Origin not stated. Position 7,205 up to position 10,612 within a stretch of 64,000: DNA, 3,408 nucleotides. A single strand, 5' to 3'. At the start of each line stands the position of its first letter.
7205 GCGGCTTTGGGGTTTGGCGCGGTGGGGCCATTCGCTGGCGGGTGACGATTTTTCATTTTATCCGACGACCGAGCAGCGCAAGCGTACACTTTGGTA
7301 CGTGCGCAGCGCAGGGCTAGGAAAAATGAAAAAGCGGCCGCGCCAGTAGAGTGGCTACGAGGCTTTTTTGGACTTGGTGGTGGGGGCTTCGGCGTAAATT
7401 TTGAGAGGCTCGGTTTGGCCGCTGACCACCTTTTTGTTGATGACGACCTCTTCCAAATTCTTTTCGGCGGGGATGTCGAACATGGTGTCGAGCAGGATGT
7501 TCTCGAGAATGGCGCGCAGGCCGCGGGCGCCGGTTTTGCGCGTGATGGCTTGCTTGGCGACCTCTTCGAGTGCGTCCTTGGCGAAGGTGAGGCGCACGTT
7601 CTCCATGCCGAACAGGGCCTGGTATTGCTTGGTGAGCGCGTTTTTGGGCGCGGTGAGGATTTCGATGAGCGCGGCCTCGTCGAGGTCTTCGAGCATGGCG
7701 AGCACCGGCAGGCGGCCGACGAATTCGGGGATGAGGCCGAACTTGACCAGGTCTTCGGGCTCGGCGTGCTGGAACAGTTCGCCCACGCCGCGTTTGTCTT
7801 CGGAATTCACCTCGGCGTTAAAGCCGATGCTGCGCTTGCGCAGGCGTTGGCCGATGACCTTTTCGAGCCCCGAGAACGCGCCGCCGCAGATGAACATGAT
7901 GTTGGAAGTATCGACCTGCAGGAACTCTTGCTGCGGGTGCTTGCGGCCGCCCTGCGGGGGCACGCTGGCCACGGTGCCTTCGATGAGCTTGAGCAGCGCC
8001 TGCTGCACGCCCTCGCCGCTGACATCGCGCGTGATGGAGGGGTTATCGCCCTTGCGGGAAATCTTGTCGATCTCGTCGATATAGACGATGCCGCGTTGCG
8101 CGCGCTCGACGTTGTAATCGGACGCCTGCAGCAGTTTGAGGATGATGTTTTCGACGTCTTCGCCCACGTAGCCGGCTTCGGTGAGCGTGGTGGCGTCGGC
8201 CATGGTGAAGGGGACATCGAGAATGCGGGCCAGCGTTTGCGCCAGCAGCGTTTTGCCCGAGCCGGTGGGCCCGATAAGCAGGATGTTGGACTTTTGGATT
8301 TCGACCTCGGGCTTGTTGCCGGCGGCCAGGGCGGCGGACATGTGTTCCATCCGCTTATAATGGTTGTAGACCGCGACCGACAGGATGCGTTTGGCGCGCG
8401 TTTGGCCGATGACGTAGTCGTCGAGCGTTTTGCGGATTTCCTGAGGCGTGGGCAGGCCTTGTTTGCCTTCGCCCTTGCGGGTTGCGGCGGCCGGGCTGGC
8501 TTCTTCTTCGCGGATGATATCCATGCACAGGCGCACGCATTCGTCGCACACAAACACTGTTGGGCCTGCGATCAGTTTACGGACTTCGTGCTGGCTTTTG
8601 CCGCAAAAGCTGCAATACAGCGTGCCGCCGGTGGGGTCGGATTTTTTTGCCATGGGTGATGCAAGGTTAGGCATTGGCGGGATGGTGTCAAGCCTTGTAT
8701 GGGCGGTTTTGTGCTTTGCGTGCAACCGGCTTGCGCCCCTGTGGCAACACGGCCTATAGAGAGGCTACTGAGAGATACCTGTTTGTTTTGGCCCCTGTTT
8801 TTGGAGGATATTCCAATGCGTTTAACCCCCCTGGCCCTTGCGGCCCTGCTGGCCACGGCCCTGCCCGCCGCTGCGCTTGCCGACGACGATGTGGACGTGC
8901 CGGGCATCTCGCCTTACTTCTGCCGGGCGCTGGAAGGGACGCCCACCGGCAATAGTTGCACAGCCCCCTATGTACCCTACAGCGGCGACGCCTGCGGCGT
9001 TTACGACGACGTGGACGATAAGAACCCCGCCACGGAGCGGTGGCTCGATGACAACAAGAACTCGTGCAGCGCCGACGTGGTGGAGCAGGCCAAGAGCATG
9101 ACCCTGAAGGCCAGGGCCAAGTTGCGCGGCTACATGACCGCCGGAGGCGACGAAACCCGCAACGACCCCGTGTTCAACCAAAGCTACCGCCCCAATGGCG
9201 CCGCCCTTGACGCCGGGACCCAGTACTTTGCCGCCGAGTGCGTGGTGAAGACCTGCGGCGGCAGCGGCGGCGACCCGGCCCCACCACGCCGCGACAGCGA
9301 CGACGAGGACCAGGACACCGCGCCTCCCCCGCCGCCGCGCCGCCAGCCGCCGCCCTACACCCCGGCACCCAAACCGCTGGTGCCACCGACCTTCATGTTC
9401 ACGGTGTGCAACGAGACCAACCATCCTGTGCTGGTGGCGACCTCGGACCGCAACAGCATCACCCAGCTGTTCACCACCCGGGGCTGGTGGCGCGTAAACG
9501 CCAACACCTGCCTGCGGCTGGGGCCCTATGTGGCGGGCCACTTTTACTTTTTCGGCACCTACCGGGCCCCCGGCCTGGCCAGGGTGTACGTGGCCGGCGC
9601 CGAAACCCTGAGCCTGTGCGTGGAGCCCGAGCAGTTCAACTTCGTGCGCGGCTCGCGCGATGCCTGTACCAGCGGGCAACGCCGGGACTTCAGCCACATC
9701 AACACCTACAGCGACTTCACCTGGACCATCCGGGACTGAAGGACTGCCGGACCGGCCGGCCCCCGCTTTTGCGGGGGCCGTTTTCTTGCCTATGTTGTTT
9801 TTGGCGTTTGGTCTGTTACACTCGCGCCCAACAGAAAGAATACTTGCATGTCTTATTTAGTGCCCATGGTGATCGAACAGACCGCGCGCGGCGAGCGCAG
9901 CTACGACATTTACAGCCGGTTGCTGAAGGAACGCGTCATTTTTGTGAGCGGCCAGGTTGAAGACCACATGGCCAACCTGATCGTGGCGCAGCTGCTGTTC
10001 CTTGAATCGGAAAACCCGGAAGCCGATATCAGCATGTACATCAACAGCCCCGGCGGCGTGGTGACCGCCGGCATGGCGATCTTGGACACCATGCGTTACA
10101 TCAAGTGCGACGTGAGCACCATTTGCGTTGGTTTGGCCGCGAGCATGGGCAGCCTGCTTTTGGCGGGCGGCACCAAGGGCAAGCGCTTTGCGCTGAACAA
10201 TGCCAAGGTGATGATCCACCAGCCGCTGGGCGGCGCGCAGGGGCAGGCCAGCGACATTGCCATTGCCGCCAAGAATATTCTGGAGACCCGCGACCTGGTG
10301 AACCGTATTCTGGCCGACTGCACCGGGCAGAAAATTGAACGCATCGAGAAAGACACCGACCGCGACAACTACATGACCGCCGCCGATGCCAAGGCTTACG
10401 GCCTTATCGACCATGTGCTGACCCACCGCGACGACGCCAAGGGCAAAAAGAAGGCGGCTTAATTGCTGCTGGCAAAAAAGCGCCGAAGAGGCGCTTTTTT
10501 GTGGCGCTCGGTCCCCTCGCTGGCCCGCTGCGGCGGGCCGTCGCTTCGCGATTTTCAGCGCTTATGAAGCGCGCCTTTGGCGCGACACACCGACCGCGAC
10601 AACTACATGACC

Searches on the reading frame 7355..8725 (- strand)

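Call 15: search_protein_families(library=pfam, proteins=[window:7355-8725:-], max_evalue=0.001)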
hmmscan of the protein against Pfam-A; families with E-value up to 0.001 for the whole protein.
window:7355-8725:- (456 aa): 10 families
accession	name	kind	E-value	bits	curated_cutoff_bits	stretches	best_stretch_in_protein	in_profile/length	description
PF07724.20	AAA_2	-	4.1e-34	118.4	27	1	144-341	2-165/166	AAA domain (Cdc48 subfamily)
PF06689.19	zf-C4_ClpX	-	9.6e-19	67.4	27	1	37-73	2-39/39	ClpX C4-type zinc finger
PF00004.35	AAA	-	1.2e-15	58.6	21.2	1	148-273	1-99/131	ATPase family associated with various cellular activities (AAA)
PF10431.15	ClpB_D2-small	-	3.4e-10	40.3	21.9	1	348-426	1-75/81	C-terminal, D2-small domain, of ClpB protein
PF07728.20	AAA_5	-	1.8e-06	28.4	22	1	147-224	1-80/139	AAA domain (dynein-related subfamily)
PF01078.27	Mg_chelatase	-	2.5e-06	27.5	20.3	1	146-178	23-54/207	Magnesium chelatase, subunit ChlI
PF05496.18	RuvB_N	-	1.8e-05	25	27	1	129-225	19-99/159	Holliday junction DNA helicase RuvB P-loop domain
PF13401.12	AAA_22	-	3.5e-05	24.6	27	1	145-222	5-96/130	AAA domain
PF00158.32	Sigma54_activat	-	0.00078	19.6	20.2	0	141-166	18-43/168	Sigma-54 interaction domain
PF14532.12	Sigma54_activ_2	-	0.00094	19.9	25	0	141-225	17-84/138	Sigma-54 interaction domain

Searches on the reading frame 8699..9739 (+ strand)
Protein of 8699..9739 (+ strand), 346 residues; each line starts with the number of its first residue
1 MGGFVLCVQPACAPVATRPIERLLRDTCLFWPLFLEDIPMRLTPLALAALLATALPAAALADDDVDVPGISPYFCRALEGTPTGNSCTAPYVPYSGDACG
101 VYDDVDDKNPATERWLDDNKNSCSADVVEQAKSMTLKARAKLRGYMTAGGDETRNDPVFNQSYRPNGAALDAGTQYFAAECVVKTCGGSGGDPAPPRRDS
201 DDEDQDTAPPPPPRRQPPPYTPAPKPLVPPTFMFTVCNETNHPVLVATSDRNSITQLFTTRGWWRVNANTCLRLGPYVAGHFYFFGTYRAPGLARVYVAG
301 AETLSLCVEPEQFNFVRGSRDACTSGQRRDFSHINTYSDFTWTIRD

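Call 15: search_protein_families(library=pfam, proteins=[window:8699-9739:+], max_evalue=0.001)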
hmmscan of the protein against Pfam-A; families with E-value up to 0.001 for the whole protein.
window:8699-9739:+ (346 aa): 1 family
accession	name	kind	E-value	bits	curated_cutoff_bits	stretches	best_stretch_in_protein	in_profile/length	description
PF06282.16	DUF1036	-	1.2e-11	45.7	23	1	234-344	5-110/113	Protein of unknown function (DUF1036)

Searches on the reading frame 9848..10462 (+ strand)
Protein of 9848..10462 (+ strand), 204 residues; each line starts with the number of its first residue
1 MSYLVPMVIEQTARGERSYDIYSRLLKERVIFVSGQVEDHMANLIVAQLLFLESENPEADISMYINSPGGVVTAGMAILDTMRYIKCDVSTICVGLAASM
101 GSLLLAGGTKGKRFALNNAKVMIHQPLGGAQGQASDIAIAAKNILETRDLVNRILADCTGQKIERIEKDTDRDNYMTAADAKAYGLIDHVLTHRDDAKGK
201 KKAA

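Call 75: search_protein_families(library=pfam, proteins=[window:9848-10462:+], max_evalue=0.001)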
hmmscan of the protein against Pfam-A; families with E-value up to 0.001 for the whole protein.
window:9848-10462:+ (204 aa): 1 family
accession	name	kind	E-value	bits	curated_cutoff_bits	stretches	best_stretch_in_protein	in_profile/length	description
PF00574.28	CLP_protease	-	1.7e-84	282.7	20.2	1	14-193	2-181/182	Clp protease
